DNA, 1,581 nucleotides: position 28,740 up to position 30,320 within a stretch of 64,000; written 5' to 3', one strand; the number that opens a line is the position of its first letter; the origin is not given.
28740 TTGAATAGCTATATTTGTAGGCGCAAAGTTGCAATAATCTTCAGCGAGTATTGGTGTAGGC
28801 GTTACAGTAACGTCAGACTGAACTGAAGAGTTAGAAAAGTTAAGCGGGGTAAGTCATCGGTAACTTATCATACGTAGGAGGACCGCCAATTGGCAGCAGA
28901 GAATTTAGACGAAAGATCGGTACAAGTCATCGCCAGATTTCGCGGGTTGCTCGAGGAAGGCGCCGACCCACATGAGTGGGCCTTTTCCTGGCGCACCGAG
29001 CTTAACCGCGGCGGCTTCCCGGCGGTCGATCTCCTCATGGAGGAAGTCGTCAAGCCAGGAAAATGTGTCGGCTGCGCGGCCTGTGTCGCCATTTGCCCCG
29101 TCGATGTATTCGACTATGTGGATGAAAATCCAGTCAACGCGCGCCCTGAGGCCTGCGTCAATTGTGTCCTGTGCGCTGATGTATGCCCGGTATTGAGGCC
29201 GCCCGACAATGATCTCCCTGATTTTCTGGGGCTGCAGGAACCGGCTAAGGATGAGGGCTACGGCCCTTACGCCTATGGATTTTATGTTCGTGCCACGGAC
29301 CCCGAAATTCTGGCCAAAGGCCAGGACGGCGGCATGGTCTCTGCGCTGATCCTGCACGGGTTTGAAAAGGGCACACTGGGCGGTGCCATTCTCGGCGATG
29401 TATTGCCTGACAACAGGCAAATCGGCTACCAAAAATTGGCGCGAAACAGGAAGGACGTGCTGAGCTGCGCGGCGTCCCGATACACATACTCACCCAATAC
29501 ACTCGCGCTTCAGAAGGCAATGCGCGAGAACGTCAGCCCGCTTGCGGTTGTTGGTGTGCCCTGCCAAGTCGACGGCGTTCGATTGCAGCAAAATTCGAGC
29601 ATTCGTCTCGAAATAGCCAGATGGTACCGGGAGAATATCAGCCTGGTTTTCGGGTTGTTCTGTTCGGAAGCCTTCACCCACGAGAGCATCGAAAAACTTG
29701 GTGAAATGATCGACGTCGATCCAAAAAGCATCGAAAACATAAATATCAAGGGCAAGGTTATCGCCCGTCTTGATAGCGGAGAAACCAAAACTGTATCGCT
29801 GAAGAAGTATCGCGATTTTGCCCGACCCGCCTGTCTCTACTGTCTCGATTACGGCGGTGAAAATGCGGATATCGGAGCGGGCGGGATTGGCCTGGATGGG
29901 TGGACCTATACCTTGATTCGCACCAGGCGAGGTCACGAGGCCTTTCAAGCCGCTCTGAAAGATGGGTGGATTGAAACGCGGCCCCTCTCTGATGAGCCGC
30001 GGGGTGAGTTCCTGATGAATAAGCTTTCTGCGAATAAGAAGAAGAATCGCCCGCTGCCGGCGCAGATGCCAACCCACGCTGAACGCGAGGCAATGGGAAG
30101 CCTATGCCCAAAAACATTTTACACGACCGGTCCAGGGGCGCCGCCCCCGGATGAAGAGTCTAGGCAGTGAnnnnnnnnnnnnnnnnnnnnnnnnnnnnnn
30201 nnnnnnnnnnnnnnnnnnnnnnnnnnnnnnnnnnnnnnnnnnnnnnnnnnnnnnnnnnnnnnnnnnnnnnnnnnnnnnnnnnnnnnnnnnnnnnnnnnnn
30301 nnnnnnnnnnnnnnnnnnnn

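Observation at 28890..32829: frhB-like / korA / korB operon: candidate 2-oxoacid:F420 oxidoreductase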

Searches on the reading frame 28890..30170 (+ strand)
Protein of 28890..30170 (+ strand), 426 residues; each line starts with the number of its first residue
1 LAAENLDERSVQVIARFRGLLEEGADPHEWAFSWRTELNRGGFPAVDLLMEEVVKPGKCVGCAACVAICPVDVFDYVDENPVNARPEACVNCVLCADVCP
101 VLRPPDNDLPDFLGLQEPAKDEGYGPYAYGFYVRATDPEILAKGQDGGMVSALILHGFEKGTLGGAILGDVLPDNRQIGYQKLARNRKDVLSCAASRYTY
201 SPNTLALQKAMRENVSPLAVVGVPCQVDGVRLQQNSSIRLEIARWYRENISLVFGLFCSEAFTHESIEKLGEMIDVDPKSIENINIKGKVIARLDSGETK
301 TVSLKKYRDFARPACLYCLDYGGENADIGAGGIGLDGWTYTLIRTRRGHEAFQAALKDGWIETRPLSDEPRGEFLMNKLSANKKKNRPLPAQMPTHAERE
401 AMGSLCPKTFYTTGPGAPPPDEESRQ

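Call 3: search_protein_families(library=pfam, proteins=[window:28890-30170:+], max_evalue=0.01)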
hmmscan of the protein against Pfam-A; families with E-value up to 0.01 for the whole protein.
window:28890-30170:+ (426 aa): 14 families
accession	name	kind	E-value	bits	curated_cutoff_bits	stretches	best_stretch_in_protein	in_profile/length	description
PF04432.18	FrhB_FdhB_C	-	6.5e-34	117.4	23.3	1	218-368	4-149/150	Coenzyme F420 hydrogenase/dehydrogenase, beta subunit C terminus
PF04422.18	FrhB_FdhB_N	-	1.6e-14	54.2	22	1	131-207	2-77/78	Coenzyme F420 hydrogenase/dehydrogenase, beta subunit N-term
PF12838.12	Fer4_7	-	9.6e-08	32.8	27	1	58-101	1-50/52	4Fe-4S dicluster domain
PF13187.11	Fer4_9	-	9e-07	29.3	27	1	58-100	1-48/52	4Fe-4S dicluster domain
PF00037.32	Fer4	-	1.1e-06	28.6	21.1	1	53-73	2-22/24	4Fe-4S binding domain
PF13237.11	Fer4_10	-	1.4e-06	28.6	25.5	1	54-100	4-53/53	4Fe-4S dicluster domain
PF14697.11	Fer4_21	-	3.2e-06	27.6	35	1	54-101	3-53/59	4Fe-4S dicluster domain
PF12800.12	Fer4_4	-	2.2e-05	24.8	24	0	56-71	1-16/17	4Fe-4S binding domain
PF12837.12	Fer4_6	-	2.3e-05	24.6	25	1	54-74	4-24/24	4Fe-4S binding domain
PF12797.12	Fer4_2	-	0.00063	20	24.5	1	54-71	5-22/22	4Fe-4S binding domain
PF13484.11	Fer4_16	-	0.0017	19.5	30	0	58-85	1-27/66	4Fe-4S double cluster binding domain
PF13183.11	Fer4_8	-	0.0028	18.6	27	0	87-105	3-21/68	4Fe-4S dicluster domain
PF25160.1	LdpA_Fe-S-bd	-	0.0097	16.1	27.6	1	51-75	20-44/49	LdpA Fe-S cluster-binding domain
PF12798.12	Fer4_3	-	0.01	17.1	27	0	59-72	1-14/15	4Fe-4S binding domain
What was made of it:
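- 28890..30170 (+): Gene for the Fd-FrhB subunit (426 aa), the proposed F420-reductase subunit. Pfam Fer4 dicluster + FrhB_FdhB_N + FrhB_FdhB_C (call 3).
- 29040..29204 (+): Ferredoxin-like domain (residues 51-105) with two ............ motifs (C59/62/65/69 and C89/92/95/99), predicted to bind 2x[4Fe-4S]. Pfam Fer4_7, Fer4_9 and Fer4_10 (call 3).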

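Call 4: search_protein_families(library=ncbifam, proteins=[window:28890-30170:+], max_evalue=0.01)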
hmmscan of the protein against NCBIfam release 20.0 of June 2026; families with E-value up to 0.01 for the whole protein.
window:28890-30170:+ (426 aa): 37 families (the best 25 are shown)
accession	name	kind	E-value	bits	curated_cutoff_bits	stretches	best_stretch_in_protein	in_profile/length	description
NF006807.0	PRK09325.1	subfamily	7.3e-56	189.3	269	1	124-386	4-266/283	coenzyme F420-reducing hydrogenase subunit beta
TIGR03289.1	frhB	equivalog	9.6e-49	165.9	331.5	1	125-386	2-263/275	coenzyme F420 hydrogenase subunit beta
NF006808.0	PRK09326.1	equivalog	1e-31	110.1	444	1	142-386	89-321/341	F420H2 dehydrogenase subunit F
NF040616.1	F420_dehyd_FpoF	exception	2.5e-31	108.9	475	1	142-386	88-320/337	F420H2 dehydrogenase subunit FpoF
NF040864.1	HgcB_ferredoxin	equivalog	2.3e-07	30.6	99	1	55-101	12-58/93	mercury methylation ferredoxin HgcB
NF045874.1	Vhu_polyferre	exception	4.7e-07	28.9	600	1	54-101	193-240/381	F420-non-reducing hydrogenase associated-polyferredoxin VhuB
TIGR03294.1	FrhG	equivalog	9.4e-07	28.8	245.5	1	49-103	166-219/228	coenzyme F420 hydrogenase subunit gamma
NF038196.1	ferrodoxin_EFR1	subfamily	1.9e-06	28.1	75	1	57-101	184-226/242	EFR1 family ferrodoxin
NF043039.1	HgcAB_like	equivalog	2.8e-06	27.2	285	1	54-100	297-345/350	HgcAB-like fusion protein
NF006221.0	PRK08348.1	subfamily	3.3e-06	26.8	124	1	57-100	44-88/136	NADH-plastoquinone oxidoreductase subunit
NF058577.1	FdxA_fam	equivalog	6.4e-06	26.3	65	1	58-101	8-50/52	4Fe-4S ferredoxin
TIGR02936.1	fdxN_nitrog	equivalog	5.7e-05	23.2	80.55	1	52-77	65-90/91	ferredoxin III, nif-specific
NF010366.0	PRK13795.1-1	equivalog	7e-05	21.2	745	1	52-111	603-660/667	hypothetical protein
NF042987.1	OGOR_delta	exception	8.8e-05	22.6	125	1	58-100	32-81/89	2-oxoglutarate ferredoxin oxidoreductase subunit delta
TIGR02179.1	PorD_KorD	subfamily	0.00015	21.8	60.05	1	51-101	19-69/78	2-oxoacid:acceptor oxidoreductase, delta subunit, pyruvate/2-ketoisovalerate family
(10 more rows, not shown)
